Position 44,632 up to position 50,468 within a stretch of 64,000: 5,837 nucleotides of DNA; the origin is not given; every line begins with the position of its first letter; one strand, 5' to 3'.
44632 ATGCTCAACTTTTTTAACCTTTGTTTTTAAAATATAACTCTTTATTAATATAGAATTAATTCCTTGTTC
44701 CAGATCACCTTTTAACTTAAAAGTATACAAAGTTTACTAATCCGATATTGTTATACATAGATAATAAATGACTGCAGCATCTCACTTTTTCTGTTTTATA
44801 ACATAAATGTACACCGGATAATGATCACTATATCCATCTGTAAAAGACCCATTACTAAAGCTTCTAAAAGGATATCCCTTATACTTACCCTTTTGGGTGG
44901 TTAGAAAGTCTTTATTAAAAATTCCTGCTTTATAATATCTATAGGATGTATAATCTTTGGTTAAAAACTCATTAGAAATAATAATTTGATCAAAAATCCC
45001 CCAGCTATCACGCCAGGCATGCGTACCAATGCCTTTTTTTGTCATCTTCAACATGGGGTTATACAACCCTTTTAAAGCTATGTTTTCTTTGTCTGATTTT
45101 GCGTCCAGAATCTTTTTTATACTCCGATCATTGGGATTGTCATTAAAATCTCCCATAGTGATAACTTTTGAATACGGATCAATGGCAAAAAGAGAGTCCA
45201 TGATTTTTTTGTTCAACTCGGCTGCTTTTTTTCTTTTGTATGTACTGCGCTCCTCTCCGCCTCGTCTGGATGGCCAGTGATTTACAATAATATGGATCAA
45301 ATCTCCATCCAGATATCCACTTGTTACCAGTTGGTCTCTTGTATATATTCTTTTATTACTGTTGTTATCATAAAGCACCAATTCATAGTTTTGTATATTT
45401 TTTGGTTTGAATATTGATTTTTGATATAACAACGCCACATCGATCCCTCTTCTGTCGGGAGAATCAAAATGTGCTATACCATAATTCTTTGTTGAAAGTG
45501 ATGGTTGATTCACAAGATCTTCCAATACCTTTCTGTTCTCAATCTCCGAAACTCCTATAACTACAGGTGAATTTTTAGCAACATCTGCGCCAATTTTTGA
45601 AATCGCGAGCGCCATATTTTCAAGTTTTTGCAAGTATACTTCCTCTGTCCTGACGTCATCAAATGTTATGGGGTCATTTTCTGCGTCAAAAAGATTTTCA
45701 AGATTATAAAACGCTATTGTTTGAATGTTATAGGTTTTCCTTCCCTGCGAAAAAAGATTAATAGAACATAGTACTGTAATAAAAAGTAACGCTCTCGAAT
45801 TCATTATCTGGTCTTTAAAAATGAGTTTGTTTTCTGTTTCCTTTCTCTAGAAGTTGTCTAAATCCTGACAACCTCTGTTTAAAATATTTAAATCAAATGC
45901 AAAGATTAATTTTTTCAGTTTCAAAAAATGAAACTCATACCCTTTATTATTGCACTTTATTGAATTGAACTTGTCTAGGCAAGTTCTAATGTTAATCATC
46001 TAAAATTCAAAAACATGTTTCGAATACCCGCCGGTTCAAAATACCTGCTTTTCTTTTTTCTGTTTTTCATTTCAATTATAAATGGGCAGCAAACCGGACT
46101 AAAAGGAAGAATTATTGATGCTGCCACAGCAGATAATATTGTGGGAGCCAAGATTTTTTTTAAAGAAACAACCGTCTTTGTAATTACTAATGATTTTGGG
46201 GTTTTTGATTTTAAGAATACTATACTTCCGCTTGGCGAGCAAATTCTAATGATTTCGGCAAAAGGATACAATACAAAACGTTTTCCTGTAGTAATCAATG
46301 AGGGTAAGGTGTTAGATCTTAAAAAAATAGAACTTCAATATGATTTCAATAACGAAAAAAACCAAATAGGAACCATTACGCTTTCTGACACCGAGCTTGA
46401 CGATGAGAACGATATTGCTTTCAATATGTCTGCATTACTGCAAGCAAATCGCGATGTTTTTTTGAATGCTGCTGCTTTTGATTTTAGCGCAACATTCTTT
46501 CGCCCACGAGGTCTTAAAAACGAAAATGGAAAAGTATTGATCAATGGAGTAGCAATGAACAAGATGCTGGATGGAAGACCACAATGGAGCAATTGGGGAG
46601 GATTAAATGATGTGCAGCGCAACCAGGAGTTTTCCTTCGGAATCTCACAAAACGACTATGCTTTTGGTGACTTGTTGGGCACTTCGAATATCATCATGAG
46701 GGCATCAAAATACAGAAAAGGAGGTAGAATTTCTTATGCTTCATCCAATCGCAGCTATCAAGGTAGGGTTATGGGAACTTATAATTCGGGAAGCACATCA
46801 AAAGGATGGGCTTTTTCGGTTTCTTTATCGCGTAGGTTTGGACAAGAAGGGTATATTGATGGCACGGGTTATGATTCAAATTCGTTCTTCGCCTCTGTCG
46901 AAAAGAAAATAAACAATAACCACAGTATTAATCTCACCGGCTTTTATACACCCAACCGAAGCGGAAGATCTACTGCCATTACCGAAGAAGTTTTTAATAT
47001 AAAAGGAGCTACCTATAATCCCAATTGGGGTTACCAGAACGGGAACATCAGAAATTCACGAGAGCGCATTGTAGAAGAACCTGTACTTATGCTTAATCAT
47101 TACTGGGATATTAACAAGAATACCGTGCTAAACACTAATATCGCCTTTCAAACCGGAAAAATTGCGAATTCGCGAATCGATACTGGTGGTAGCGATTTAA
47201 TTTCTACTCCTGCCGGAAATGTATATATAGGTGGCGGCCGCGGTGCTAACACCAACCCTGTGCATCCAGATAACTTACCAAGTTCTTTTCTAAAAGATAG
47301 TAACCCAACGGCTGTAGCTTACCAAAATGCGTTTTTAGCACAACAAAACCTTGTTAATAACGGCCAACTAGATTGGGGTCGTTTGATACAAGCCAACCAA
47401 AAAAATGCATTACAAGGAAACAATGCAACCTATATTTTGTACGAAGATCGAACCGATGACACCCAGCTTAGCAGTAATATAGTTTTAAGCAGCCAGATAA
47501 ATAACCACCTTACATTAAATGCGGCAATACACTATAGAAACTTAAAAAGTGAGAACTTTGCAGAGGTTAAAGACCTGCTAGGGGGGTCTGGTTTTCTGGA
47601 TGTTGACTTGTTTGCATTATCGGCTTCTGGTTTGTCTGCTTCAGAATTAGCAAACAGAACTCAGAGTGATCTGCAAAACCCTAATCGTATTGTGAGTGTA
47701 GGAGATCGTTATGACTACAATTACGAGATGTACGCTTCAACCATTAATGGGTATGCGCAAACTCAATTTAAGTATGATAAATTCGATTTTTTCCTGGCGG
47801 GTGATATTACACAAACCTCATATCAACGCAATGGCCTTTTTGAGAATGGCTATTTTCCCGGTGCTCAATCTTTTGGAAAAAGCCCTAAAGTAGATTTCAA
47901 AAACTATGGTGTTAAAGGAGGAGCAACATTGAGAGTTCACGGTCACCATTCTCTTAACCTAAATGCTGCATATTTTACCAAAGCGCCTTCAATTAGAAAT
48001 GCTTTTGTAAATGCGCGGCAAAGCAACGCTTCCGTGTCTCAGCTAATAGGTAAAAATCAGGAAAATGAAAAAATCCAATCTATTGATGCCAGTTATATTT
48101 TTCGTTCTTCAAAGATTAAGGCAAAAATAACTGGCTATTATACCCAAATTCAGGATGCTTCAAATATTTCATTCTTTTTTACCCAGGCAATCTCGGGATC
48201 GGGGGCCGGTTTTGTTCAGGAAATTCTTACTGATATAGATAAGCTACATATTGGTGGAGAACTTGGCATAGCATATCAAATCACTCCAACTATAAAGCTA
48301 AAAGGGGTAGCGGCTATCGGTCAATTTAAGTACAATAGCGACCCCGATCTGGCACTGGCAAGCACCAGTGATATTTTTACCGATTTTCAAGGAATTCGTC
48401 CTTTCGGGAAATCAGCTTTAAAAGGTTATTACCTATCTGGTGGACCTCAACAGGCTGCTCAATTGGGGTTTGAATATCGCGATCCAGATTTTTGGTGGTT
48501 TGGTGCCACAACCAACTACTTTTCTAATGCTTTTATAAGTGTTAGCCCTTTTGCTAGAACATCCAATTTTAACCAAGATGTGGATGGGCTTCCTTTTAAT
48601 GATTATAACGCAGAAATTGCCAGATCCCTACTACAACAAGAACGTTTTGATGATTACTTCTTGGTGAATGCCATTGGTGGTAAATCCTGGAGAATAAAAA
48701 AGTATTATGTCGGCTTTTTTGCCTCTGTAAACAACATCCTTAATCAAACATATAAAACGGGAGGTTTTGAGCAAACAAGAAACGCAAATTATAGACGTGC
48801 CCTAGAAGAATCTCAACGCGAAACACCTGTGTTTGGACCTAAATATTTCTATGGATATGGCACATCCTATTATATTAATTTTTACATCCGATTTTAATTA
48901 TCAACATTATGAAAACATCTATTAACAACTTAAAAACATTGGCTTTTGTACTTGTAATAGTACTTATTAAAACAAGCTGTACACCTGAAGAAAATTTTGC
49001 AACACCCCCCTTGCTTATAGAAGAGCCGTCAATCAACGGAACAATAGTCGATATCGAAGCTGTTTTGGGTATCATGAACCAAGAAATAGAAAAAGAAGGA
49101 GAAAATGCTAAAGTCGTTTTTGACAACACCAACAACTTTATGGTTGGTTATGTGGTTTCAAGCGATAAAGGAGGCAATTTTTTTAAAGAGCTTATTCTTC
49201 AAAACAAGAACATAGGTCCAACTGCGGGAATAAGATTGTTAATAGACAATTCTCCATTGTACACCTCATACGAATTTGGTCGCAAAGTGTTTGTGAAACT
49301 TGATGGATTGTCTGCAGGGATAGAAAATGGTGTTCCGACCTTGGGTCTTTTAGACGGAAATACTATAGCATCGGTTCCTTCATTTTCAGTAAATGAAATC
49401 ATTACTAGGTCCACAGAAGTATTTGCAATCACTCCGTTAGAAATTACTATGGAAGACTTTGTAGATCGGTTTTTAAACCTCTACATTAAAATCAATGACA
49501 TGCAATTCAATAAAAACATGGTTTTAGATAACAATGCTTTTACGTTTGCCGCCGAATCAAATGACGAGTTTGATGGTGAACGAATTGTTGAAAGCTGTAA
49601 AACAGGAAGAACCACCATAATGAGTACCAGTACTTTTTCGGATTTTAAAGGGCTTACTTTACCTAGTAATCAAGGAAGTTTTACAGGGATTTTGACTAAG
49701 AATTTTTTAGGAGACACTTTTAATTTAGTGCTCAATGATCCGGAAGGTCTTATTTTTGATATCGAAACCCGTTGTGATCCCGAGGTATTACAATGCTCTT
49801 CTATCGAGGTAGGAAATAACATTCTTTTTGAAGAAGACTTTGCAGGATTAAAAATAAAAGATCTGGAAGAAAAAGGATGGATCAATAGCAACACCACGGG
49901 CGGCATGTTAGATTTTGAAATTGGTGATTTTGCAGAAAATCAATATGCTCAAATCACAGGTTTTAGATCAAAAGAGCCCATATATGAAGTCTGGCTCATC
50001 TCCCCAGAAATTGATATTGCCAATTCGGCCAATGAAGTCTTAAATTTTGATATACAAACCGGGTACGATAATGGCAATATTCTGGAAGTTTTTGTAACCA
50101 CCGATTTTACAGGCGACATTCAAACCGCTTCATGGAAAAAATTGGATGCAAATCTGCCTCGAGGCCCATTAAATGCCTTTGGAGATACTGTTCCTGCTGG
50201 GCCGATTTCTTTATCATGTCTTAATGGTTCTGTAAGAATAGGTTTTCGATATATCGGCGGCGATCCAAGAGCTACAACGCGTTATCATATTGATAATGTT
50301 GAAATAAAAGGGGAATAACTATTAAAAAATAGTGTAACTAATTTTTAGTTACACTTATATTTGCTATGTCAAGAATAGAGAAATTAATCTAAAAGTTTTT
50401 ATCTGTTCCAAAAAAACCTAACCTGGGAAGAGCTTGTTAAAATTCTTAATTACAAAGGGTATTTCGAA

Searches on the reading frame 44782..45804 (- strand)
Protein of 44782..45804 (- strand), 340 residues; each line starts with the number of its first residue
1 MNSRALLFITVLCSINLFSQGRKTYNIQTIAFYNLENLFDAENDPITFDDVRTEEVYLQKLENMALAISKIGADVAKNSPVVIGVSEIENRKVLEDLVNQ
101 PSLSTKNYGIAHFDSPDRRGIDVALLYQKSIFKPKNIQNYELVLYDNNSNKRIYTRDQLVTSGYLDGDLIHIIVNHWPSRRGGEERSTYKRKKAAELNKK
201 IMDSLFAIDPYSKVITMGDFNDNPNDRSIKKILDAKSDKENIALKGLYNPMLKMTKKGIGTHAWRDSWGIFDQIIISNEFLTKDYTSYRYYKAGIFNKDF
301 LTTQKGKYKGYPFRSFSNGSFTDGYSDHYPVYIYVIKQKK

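Call 43: search_protein_families(library=pfam, proteins=[window:44782-45804:-], max_evalue=0.001)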
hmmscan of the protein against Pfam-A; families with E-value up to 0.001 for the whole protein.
window:44782-45804:- (340 aa): 2 families
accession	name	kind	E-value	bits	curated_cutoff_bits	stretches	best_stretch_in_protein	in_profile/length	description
PF19580.5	Exo_endo_phos_3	-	1.7e-109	366.1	27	1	29-337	1-311/311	Endonuclease/Exonuclease/phosphatase family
PF03372.29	Exo_endo_phos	-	1.6e-05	25.2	24.5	1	66-289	17-215/225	Endonuclease/Exonuclease/phosphatase family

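Call 64: find_homologous_proteins(query=window:44782-45804:-, max_evalue=1e-60)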
Query window:44782-45804:- (340 aa): 7813 proteins with E <= 1e-60 among 8000 candidates; the best 120 are listed.
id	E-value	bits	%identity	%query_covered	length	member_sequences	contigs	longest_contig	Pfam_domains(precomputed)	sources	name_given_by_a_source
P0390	1.4e-224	762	99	100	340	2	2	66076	PF03372.30,PF19580.6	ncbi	-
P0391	1.7e-175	601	77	100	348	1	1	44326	PF19580.6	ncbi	-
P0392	1.2e-173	595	75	100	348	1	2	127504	PF19580.6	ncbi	-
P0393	5.2e-166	570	72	100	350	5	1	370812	PF19580.6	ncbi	-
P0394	2.8e-161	554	70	99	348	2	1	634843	PF19580.6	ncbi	-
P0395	2.7e-158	544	72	97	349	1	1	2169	PF19580.6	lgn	-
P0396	1.1e-157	542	70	99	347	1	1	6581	PF19580.6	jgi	-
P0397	1.8e-157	542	78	87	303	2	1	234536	PF03372.30,PF19580.6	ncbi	ncbi:endonuclease [Aquimarina gracilis]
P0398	1.6e-156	538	67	100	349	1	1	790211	PF19580.6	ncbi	-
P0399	6.6e-156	536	71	94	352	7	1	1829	PF19580.6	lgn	-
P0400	8.2e-156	536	68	99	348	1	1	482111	PF03372.30,PF19580.6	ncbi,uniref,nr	ncbi:endonuclease/exonuclease/phosphatase family protein [Aquimarina sp. U1-2]|uniref:endonuclease/e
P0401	4.0e-155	534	71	97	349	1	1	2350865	PF19580.6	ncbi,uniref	ncbi:endonuclease/exonuclease/phosphatase family protein [Aquimarina sp. 2304DJ70-9]|uniref:endonucl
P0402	1.2e-154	532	69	97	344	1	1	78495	PF03372.30,PF19580.6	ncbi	-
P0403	3.2e-154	531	69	94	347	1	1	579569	PF19580.6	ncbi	-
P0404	4.8e-154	530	68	97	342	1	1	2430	PF19580.6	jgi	-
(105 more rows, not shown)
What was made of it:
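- Tried and rejected: I inferred the organism from the neighbouring nuclease gene, whose named relatives are mostly Aquimarina (call 64).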

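Call 65: find_encoding_contigs(protein=P0390, flank=6000, max_places=3)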
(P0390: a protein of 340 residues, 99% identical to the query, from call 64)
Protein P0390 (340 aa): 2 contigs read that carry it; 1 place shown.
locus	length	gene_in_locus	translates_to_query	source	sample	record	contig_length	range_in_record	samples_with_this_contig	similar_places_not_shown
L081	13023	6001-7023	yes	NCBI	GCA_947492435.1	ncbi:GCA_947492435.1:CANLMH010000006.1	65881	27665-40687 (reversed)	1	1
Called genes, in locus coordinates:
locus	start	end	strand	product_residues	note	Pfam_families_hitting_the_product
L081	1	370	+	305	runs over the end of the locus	PF01545:Cation_efflux, PF16916:ZT_dimer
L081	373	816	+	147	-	PF13673:Acetyltransf_10, PF00583:Acetyltransf_1, PF13508:Acetyltransf_7 (weak)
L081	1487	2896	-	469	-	PF18942:DUF5689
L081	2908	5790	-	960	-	PF13620:CarboxypepD_reg (weak), PF13715:CarbopepD_reg_2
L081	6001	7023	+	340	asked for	PF03372:Exo_endo_phos (weak), PF19580:Exo_endo_phos_3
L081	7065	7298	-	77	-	-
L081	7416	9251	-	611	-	PF00999:Na_H_Exchanger, PF02254:TrkA_N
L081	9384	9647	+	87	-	-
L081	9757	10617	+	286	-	PF00753:Lactamase_B, PF23023:Anti-Pycsar_Apyc1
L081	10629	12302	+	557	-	PF00082:Peptidase_S8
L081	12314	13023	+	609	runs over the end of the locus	PF01433:Peptidase_M1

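Call 66: find_encoding_contigs(protein=P0391, flank=6000, max_places=2)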
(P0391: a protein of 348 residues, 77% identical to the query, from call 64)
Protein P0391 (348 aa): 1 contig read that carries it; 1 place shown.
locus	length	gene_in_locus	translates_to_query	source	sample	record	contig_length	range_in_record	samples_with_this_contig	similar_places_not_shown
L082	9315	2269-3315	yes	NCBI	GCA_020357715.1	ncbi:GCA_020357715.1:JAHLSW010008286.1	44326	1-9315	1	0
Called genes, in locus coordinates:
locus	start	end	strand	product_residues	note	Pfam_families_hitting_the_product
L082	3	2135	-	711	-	?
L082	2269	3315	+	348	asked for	PF19580:Exo_endo_phos_3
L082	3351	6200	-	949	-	PF04738:Lant_dehydr_N, PF14028:Lant_dehydr_C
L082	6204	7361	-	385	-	PF05147:LANC_like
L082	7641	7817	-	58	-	-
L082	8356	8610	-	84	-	-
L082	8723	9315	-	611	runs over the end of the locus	PF00999:Na_H_Exchanger, PF02254:TrkA_N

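Call 67: find_encoding_contigs(protein=P0392, flank=6000, max_places=2)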
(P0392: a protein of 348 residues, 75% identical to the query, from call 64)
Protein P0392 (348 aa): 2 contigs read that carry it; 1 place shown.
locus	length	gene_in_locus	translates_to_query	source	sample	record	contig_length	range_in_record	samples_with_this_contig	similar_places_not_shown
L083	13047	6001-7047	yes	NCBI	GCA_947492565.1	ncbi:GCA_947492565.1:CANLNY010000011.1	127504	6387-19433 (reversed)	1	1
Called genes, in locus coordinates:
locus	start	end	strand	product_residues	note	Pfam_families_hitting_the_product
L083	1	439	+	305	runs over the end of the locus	PF01545:Cation_efflux, PF16916:ZT_dimer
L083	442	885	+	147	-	PF13673:Acetyltransf_10, PF00583:Acetyltransf_1, PF13508:Acetyltransf_7 (weak)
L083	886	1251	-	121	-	PF05534:HicB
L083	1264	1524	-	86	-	PF07927:HicA_toxin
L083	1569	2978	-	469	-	PF18942:DUF5689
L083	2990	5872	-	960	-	PF13715:CarbopepD_reg_2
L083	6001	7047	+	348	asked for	PF19580:Exo_endo_phos_3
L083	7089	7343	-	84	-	-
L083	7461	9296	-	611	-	PF00999:Na_H_Exchanger, PF02254:TrkA_N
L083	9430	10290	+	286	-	PF00582:Usp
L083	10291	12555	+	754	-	PF00916:Sulfate_transp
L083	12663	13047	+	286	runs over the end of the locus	PF00753:Lactamase_B, PF23023:Anti-Pycsar_Apyc1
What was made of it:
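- These are a lanthipeptide cluster in L082 and hicAB nearby in L083 (calls 66, 67).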

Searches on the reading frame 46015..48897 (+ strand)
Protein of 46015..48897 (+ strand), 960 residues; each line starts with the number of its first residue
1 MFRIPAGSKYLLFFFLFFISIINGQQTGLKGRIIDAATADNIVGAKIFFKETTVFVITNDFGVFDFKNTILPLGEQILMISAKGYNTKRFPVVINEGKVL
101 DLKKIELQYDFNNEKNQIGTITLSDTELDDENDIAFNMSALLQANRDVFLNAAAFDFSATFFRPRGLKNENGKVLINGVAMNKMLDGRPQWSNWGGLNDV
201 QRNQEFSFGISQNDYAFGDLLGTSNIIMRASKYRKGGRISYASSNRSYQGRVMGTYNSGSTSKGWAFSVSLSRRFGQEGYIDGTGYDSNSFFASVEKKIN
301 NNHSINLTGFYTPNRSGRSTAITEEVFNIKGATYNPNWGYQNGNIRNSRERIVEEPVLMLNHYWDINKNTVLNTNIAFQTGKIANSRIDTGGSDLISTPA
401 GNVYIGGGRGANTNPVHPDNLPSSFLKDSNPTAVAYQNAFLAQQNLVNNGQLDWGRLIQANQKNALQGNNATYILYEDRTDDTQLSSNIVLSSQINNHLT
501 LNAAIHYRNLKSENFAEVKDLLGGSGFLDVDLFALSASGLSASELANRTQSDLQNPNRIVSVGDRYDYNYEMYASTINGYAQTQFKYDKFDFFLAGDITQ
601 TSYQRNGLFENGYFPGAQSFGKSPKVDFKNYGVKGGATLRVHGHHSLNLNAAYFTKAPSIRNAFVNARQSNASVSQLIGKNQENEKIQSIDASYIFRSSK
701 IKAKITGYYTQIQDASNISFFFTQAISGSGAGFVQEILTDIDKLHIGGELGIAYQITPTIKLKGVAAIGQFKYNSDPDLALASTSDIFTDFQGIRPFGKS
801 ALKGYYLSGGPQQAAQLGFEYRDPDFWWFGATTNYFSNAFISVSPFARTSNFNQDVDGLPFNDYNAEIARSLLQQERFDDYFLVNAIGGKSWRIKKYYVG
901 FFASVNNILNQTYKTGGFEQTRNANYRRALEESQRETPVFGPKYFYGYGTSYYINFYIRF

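Call 43: search_protein_families(library=pfam, proteins=[window:46015-48897:+], max_evalue=0.001)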
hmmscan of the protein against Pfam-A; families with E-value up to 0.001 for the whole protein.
window:46015-48897:+ (960 aa): 2 families
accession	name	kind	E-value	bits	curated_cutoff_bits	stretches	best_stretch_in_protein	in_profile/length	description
PF13715.12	CarbopepD_reg_2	-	2.6e-09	37.4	32.2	1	29-103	1-73/88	CarboxypepD_reg-like domain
PF13620.12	CarboxypepD_reg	-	5.8e-06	27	32.3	1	29-107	2-81/82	Carboxypeptidase regulatory-like domain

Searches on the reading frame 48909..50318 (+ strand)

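Call 43: search_protein_families(library=pfam, proteins=[window:48909-50318:+], max_evalue=0.001)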
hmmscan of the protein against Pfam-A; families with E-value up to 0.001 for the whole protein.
window:48909-50318:+ (469 aa): 1 family
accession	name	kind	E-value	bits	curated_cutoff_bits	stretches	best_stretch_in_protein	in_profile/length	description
PF18942.5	DUF5689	-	2e-45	155.8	28.6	1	73-278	23-214/217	Family of unknown function (DUF5689)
